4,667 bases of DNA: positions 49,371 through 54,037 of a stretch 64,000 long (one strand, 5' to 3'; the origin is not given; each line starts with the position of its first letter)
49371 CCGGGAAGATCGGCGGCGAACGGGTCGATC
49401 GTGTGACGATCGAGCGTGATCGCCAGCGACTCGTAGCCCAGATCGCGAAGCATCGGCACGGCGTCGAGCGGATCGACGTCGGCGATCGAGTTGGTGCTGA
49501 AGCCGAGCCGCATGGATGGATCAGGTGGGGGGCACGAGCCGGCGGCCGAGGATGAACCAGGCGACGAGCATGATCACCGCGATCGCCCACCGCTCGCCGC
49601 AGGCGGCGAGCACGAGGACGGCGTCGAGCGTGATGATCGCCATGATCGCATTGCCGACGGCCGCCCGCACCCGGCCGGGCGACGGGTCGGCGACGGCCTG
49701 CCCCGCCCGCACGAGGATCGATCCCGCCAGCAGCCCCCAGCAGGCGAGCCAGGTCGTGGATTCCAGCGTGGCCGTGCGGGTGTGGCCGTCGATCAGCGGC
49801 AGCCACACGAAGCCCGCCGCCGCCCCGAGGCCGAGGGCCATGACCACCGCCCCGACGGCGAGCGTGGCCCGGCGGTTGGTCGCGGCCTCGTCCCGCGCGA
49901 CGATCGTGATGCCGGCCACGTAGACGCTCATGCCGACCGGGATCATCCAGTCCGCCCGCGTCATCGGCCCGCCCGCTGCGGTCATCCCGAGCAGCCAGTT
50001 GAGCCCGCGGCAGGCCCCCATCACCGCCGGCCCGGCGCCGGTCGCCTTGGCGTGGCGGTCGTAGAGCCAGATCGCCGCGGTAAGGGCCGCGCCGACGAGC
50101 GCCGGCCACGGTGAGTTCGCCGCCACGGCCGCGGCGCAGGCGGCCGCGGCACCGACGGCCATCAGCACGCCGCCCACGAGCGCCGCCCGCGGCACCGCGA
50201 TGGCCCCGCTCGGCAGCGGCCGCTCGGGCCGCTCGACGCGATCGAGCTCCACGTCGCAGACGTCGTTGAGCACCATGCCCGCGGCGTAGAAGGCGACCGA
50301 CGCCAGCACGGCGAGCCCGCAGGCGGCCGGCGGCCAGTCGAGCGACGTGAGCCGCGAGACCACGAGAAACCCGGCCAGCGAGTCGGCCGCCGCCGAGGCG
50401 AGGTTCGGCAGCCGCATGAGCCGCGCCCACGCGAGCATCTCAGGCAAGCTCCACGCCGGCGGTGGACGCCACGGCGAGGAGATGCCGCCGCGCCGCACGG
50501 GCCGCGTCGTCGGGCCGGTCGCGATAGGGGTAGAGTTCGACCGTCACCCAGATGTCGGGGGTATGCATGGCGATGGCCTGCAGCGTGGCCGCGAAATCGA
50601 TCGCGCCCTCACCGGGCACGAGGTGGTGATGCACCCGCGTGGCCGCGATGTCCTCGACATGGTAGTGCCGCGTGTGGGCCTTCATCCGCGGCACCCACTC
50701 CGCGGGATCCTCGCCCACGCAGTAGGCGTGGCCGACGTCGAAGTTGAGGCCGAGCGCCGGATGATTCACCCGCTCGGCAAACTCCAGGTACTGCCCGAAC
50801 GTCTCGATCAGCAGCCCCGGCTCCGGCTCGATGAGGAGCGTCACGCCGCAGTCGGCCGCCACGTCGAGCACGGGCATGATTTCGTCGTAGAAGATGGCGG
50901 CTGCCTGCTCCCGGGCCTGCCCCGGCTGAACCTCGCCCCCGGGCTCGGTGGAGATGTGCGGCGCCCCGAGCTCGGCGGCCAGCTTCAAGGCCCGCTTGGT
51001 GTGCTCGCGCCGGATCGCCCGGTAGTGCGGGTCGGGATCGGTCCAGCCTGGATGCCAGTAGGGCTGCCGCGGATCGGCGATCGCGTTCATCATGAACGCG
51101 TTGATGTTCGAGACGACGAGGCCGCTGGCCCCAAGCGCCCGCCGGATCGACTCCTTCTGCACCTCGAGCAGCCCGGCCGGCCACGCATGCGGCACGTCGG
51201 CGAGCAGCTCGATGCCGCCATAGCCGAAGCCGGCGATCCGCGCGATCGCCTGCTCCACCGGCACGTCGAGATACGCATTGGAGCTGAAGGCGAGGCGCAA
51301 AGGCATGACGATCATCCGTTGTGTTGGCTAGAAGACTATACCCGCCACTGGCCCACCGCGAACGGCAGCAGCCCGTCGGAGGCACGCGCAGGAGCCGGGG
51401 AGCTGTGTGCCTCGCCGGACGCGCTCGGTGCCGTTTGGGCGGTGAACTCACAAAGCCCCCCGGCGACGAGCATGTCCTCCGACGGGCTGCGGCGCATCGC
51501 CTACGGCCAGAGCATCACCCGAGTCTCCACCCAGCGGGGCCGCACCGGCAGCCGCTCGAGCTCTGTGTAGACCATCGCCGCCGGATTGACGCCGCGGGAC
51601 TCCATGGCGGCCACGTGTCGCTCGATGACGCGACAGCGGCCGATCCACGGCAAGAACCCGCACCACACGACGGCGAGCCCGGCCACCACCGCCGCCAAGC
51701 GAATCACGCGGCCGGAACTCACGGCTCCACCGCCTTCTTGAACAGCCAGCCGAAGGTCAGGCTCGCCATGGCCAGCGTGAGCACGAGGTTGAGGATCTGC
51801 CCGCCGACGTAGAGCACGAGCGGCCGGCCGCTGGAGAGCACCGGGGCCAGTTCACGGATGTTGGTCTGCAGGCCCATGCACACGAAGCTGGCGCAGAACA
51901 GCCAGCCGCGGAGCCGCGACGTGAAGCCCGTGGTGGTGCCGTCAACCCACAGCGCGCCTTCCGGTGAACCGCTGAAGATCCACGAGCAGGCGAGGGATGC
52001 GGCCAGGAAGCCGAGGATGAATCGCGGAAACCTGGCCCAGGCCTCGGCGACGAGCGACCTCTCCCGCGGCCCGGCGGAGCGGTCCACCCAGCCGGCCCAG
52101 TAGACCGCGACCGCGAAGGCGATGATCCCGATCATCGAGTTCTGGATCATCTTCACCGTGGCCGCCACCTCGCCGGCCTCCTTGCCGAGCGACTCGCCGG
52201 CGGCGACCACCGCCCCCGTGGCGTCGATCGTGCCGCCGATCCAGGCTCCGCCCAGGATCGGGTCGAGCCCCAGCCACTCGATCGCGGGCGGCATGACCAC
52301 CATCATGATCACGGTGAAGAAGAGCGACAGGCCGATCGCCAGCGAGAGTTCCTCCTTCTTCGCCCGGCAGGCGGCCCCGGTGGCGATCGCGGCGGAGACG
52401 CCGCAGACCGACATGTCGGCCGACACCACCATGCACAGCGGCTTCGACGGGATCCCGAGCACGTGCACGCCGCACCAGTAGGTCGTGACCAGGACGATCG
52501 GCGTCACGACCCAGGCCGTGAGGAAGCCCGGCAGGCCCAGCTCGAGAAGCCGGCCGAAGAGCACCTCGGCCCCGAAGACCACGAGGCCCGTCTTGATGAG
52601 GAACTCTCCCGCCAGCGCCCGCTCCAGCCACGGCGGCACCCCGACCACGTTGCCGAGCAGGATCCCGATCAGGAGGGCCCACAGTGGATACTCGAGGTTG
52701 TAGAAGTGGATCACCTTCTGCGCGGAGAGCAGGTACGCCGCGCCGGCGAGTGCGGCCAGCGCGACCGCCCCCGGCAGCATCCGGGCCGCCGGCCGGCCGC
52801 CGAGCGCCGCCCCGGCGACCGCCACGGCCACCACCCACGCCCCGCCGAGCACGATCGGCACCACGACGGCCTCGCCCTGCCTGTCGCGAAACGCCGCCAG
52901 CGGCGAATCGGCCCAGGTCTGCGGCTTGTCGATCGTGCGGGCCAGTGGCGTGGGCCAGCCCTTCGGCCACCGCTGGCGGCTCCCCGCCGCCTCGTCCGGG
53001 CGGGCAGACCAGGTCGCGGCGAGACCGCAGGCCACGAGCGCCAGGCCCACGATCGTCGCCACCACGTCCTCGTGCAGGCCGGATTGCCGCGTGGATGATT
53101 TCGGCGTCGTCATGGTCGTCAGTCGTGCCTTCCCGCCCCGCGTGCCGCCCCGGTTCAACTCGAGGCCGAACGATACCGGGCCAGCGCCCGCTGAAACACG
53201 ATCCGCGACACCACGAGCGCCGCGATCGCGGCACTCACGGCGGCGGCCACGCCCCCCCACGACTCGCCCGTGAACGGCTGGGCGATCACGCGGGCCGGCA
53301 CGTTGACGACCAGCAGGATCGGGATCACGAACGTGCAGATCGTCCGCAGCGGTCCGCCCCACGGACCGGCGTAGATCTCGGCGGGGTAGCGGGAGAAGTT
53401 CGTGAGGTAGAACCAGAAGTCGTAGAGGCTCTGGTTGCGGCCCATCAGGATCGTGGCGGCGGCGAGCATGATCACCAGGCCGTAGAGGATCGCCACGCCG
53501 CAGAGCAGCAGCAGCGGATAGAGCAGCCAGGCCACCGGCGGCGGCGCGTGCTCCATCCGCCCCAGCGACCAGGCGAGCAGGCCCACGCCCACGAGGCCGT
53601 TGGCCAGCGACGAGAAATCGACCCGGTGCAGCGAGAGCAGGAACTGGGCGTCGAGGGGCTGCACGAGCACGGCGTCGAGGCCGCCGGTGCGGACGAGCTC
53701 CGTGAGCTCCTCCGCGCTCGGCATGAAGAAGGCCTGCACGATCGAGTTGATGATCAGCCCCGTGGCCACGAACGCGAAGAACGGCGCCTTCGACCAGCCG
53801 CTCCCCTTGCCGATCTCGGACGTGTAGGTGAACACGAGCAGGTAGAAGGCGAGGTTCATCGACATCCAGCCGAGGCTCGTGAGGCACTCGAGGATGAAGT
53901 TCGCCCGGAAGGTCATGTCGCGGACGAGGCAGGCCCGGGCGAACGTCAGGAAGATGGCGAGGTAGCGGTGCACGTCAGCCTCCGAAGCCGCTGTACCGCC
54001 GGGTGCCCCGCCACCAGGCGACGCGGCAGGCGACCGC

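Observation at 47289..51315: Translationally coupled TIM-barrel / UbiA prenyltransferase / TIM-barrel / phosphodiesterase operon: a reduced ebo-like cluster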

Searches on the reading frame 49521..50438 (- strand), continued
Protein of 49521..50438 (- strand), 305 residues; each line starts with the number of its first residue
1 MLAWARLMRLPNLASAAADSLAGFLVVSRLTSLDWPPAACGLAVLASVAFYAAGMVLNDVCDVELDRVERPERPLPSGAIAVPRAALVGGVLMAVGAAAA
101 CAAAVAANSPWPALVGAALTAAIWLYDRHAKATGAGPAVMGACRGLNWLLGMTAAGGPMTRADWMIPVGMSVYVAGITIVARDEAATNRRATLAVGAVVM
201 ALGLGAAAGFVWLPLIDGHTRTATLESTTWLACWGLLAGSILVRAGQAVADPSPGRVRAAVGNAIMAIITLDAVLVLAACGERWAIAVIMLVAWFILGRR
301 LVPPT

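Call 89: search_protein_families(library=pfam, proteins=[L086:3425-4216:+, L082:5318-6127:+, L082:8047-8910:+, L073:4871-6076:+, L050:1353-2525:+, L059:12272-13171:-, L032:9847-10680:+, L043:10577-11506:-], max_evalue=0.001)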
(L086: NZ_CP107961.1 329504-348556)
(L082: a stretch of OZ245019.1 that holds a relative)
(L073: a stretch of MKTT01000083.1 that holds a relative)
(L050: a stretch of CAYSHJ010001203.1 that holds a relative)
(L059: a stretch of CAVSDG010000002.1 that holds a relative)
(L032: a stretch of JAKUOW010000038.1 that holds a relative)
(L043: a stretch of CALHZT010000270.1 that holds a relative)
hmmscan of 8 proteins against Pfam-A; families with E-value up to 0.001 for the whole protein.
L086:3425-4216:+ (263 aa): 0 families

L082:5318-6127:+ (269 aa): 1 family
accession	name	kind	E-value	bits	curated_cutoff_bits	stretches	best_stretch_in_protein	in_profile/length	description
PF01292.26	Ni_hydr_CYTB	-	3.5e-22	79.5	30.1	1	93-265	1-179/179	Prokaryotic cytochrome b561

L082:8047-8910:+ (287 aa): 1 family
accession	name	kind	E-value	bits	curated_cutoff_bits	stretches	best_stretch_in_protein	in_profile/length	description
PF13646.12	HEAT_2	-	0.00051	20.7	27.7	0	231-286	35-88/88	HEAT repeats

L073:4871-6076:+ (401 aa): 2 families
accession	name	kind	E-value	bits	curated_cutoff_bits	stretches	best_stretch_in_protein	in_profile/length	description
PF07994.18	NAD_binding_5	-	2.4e-43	149.3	25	1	3-391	1-318/321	Myo-inositol-1-phosphate synthase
PF01658.22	Inos-1-P_synth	-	5.2e-35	120.3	27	1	234-338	1-107/107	Myo-inositol-1-phosphate synthase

L050:1353-2525:+ (390 aa): 2 families
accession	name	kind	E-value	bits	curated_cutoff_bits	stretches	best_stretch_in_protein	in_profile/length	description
PF07994.18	NAD_binding_5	-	1.4e-43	150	25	1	34-382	69-319/321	Myo-inositol-1-phosphate synthase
PF01658.22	Inos-1-P_synth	-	1.8e-34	118.6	27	1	224-328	1-107/107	Myo-inositol-1-phosphate synthase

L059:12272-13171:- (299 aa): 1 family
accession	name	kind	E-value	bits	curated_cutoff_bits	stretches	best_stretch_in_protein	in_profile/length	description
PF01026.27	TatD_DNase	-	6.4e-07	29.5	27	1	108-238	72-202/253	TatD related DNase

L032:9847-10680:+ (277 aa): 1 family
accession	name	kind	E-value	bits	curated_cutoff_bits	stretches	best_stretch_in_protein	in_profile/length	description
PF01026.27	TatD_DNase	-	8.7e-08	32.3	27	1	66-222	48-202/253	TatD related DNase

L043:10577-11506:- (309 aa): 1 family
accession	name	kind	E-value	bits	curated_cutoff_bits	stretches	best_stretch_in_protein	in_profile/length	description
PF01026.27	TatD_DNase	-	6e-07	29.6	27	1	115-246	69-200/253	TatD related DNase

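Call 92: list_cluster_members(proteins=[P0125, P0126, P0133, P0138, P0143, P0158, P0181, P0156, P0174, P0210])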
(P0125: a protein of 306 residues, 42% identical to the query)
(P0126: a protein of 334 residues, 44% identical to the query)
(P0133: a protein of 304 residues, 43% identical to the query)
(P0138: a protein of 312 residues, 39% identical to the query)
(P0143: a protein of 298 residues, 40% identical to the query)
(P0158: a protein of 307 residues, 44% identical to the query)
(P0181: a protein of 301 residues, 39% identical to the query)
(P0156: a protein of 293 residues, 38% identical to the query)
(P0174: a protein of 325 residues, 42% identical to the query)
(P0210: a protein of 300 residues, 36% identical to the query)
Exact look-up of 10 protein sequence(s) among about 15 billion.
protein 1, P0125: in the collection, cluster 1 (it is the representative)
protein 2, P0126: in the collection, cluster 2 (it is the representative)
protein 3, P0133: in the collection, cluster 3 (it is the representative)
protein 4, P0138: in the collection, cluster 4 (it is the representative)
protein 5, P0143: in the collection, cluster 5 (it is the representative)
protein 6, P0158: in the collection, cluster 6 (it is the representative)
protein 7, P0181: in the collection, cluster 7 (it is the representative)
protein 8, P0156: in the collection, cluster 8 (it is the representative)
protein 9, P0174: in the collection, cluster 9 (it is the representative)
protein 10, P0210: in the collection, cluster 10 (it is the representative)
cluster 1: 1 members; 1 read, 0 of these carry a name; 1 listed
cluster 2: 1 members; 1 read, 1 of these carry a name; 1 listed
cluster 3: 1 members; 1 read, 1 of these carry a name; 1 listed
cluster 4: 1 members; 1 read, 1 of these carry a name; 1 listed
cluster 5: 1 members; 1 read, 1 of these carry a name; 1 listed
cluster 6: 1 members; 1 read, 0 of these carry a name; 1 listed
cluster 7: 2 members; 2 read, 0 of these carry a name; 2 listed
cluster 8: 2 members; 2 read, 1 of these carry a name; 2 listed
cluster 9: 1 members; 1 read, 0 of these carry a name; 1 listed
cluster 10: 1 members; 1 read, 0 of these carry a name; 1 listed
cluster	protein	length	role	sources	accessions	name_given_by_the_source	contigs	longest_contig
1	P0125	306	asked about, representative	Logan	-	-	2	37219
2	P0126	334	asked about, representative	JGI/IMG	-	4-hydroxybenzoate polyprenyltransferase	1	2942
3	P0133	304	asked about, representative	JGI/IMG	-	4-hydroxybenzoate polyprenyltransferase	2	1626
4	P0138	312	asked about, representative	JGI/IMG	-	4-hydroxybenzoate polyprenyltransferase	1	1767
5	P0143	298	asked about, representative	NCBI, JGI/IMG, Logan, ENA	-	4-hydroxybenzoate polyprenyltransferase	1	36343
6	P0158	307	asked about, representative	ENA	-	-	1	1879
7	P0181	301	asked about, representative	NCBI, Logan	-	-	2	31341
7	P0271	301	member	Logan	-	-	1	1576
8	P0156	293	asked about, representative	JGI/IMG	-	4-hydroxybenzoate polyprenyltransferase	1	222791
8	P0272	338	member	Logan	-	-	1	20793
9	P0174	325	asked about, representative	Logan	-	-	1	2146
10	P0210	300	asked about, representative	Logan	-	-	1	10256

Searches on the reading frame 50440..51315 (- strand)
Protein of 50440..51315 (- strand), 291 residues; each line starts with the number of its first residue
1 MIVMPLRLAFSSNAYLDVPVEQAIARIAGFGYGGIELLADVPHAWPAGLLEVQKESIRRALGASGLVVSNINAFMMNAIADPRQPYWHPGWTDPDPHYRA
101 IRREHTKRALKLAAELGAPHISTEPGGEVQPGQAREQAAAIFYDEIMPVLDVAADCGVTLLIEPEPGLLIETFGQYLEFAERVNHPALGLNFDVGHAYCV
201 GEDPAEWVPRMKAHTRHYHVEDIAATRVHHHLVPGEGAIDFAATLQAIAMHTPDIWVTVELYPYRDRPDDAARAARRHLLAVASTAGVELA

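Call 7: search_protein_families(library=pfam, proteins=[window:50440-51315:-], max_evalue=0.01)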
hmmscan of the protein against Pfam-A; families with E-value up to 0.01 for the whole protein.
window:50440-51315:- (291 aa): 1 family
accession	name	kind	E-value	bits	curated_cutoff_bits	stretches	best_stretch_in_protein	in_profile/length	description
PF01261.30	AP_endonuc_2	-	2.7e-38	132.5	31.1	1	25-279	2-246/249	Xylose isomerase-like TIM barrel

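Call 8: search_protein_families(library=ncbifam, proteins=[window:50440-51315:-], max_evalue=0.01)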
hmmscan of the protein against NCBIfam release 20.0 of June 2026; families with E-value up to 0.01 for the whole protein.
window:50440-51315:- (291 aa): 11 families
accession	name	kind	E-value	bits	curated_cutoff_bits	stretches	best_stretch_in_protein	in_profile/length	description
NF041099.2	keto_glucon_epim_IolO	equivalog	3.9e-13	49.3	300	1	91-280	80-265/269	5-keto-L-gluconate epimerase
TIGR03234.1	OH-pyruv-isom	equivalog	3.7e-11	42.8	353.45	1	101-266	81-245/254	hydroxypyruvate isomerase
NF007360.0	PRK09856.1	equivalog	6.8e-10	38.9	305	1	14-275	9-263/276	fructoselysine 3-epimerase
NF009688.0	PRK13209.1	subfamily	1.8e-09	37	317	1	95-265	90-256/286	L-ribulose-5-phosphate 3-epimerase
TIGR04379.1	myo_inos_iolE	equivalog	2.3e-09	37.3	290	1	146-280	135-287/290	myo-inosose-2 dehydratase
NF041277.1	coba_remo_CbiR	equivalog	3.5e-07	30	105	1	165-265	138-238/249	cobamide remodeling phosphodiesterase CbiR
TIGR02631.1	xylA_Arthro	equivalog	6.7e-07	28.7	447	1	19-230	34-254/382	xylose isomerase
NF035939.1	TIM_EboE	equivalog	6.8e-07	28.3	250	1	54-214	57-235/379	metabolite traffic protein EboE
NF043033.1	OxoTetrIsom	equivalog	9e-07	28.9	325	1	101-265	82-241/251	2-oxo-tetronate isomerase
NF009689.0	PRK13210.1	subfamily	1.4e-06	27.7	200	1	95-287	86-283/286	L-ribulose-5-phosphate 3-epimerase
TIGR00542.1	hxl6Piso_put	equivalog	2.4e-06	27.1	272.15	1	102-265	92-253/279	L-ribulose-5-phosphate 3-epimerase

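Call 42: search_solved_structures(query=window:50440-51315:-, max_evalue=0.001)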
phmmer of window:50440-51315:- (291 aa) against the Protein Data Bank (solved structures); distinct sequences matched with E-value up to 0.001: 32.
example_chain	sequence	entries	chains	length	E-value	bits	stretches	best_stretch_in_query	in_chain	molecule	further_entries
3dx5_A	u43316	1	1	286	6.2e-08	35.4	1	136-234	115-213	uncharacterized protein AsbF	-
3wqo_A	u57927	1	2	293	1.3e-06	31.1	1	143-265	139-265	Uncharacterized protein MJ1311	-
6n99_A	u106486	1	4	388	1.9e-06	30.6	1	19-203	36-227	Xylose isomerase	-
8yud_A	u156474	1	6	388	2.2e-06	30.3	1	19-203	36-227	Xylose isomerase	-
4hhl_A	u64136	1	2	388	1.1e-05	28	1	19-204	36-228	Xylose isomerase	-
1muw_A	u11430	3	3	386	2.4e-05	26.9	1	19-203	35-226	XYLOSE ISOMERASE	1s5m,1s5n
1xya_A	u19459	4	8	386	4.4e-05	26.1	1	19-203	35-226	XYLOSE ISOMERASE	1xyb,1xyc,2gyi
4hhm_A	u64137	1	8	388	7.7e-05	25.3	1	19-204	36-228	Xylose isomerase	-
1i60_A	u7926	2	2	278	0.0001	24.9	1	135-280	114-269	IOLI PROTEIN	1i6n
1xyl_A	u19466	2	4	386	0.00012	24.7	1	19-203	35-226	XYLOSE ISOMERASE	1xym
1xim_A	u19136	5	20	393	0.00012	24.6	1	19-238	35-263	D-XYLOSE ISOMERASE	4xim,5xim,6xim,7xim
2xin_A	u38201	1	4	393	0.00012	24.6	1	19-238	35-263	D-XYLOSE ISOMERASE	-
2zds_A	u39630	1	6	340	0.00019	24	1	5-221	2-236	Putative DNA-binding protein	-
1dxi_A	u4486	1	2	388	0.0002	23.9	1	19-204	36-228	D-XYLOSE ISOMERASE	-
3qc0_A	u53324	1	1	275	0.00028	23.4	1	94-242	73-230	sugar isomerase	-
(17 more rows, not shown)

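Call 70: search_dna_similar(query=window:50440-51315:-, collection=plasmids, mode=protein, max_evalue=1e-25, max_rows=30)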
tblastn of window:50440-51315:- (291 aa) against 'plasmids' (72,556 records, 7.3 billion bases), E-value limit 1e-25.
Records with a match: 13; places in all: 23; records where one place covers at least 80% of the query: 13.
Best place of each record, by identity: <60% 13.
By first word of the organism name: Bacillus 6; Haloferax 3; Halobaculum 1; Natronococcus 1; Haladaptatus 1; Halocatena 1.
By predicted mobility (MOB-suite, as given by PLSDB): non-mobilizable 13.
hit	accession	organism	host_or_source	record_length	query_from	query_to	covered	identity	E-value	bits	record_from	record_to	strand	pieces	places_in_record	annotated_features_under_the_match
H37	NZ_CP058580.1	Halobaculum salinum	cell culture,saline soil sample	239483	6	261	88%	43.8%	3e-43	164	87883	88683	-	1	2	sugar phosphate isomerase/epimerase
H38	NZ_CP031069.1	Bacillus sp. JAS24-2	cell culture,soil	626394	6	261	88%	43.4%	4e-52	190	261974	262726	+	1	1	sugar phosphate isomerase/epimerase family protein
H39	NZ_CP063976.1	Bacillus cereus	Soil in tiger area of zoo,cell culture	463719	6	261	88%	43.4%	6e-52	189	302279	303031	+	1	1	sugar phosphate isomerase/epimerase family protein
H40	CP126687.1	Bacillus bombysepticus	Microtermes sp. colony Mi106,bacterial ...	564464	6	261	88%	43.4%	1e-51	189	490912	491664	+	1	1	sugar phosphate isomerase/epimerase family protein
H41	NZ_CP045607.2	Bacillus cereus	Whole organism,soil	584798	6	261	88%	43.4%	7e-51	186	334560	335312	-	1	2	sugar phosphate isomerase/epimerase family protein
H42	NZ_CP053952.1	Bacillus cereus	-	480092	6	261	88%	43.4%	3e-50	184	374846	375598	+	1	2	sugar phosphate isomerase/epimerase family protein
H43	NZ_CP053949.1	Bacillus cereus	-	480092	6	261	88%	43.4%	3e-50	184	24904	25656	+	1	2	sugar phosphate isomerase/epimerase family protein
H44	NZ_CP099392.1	Natronococcus sp. CG52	cell culture,salt lake sediment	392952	4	261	89%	42.4%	1e-50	186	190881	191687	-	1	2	sugar phosphate isomerase/epimerase family protein | TatD family hydrolase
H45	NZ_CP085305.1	Haladaptatus pallidirubidus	cell culture,saline soil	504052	4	261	89%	41.6%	2e-50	185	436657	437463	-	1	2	sugar phosphate isomerase/epimerase | TatD family hydrolase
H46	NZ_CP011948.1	Haloferax gibbonsii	whole genome,saline saltern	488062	5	261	88%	41.0%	4e-43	164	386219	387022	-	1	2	sugar phosphate isomerase/epimerase family protein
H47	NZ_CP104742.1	Haloferax lucentense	-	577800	5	261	88%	41.0%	7e-39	152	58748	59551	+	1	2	sugar phosphate isomerase/epimerase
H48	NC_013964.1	Haloferax volcanii DS2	-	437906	5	261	88%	41.0%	1e-38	151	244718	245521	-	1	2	sugar phosphate isomerase/epimerase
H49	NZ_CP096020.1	Halocatena salina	cell culture,sediment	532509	3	261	89%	39.6%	6e-46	172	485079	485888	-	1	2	sugar phosphate isomerase/epimerase family protein | TatD family hydrolase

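Call 78: search_solved_structures(query=A5, max_evalue=0.000001)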
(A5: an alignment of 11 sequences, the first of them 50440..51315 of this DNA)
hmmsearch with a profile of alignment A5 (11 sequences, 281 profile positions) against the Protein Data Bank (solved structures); distinct sequences matched with E-value up to 0.000001: 46.
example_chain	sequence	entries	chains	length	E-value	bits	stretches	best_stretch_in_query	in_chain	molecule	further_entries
3wqo_A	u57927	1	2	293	4.7e-21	78.2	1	89-274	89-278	Uncharacterized protein MJ1311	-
1i60_A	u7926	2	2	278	1.7e-14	56.6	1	101-273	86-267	IOLI PROTEIN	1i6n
8z1i_A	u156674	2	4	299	3.3e-13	52.4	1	12-278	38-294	Art22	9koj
3dx5_A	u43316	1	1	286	6.3e-13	51.5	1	106-221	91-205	uncharacterized protein AsbF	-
3ngf_A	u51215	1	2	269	1.2e-12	50.6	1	99-259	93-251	AP endonuclease, family 2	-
3cqh_A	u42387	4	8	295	4.3e-12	48.8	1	90-277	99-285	L-ribulose-5-phosphate 3-epimerase ulaE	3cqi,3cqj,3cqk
7vpf_A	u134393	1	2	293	1.7e-11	46.8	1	90-259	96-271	Xylose isomerase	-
2zvr_A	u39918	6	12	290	2.2e-11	46.4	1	85-275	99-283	Uncharacterized protein TM_0416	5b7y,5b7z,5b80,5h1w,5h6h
3qc0_A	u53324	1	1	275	7.1e-10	41.5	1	88-259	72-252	sugar isomerase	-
3ju2_A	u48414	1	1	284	7.6e-10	41.4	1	88-259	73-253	uncharacterized protein SMc04130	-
8yud_A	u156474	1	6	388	5.1e-09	38.7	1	16-215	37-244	Xylose isomerase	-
6n99_A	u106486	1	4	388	5.8e-09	38.5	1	16-215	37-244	Xylose isomerase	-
1muw_A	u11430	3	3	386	1e-08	37.7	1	17-215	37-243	XYLOSE ISOMERASE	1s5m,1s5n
5y4j_A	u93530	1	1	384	1.4e-08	37.2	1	17-215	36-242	Xylose isomerase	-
8wdg_A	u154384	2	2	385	1.4e-08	37.2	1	17-215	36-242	Xylose isomerase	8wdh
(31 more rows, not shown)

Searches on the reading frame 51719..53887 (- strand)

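Call 7: search_protein_families(library=pfam, proteins=[window:51719-53887:-], max_evalue=0.01)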
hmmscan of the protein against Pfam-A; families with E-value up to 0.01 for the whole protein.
window:51719-53887:- (722 aa): 1 family
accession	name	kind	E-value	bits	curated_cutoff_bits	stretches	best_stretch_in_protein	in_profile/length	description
PF03601.19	Cons_hypoth698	-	5.5e-47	160.6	24.5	1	373-691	2-302/304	Conserved hypothetical protein 698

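Call 8: search_protein_families(library=ncbifam, proteins=[window:51719-53887:-], max_evalue=0.01)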
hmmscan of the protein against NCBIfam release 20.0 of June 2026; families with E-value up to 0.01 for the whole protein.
window:51719-53887:- (722 aa): 1 family
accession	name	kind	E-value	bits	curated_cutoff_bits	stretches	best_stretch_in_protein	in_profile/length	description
TIGR00698.1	TIGR00698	subfamily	1.9e-20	73.3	232.6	1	372-597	5-235/335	YeiH family putative sulfate export transporter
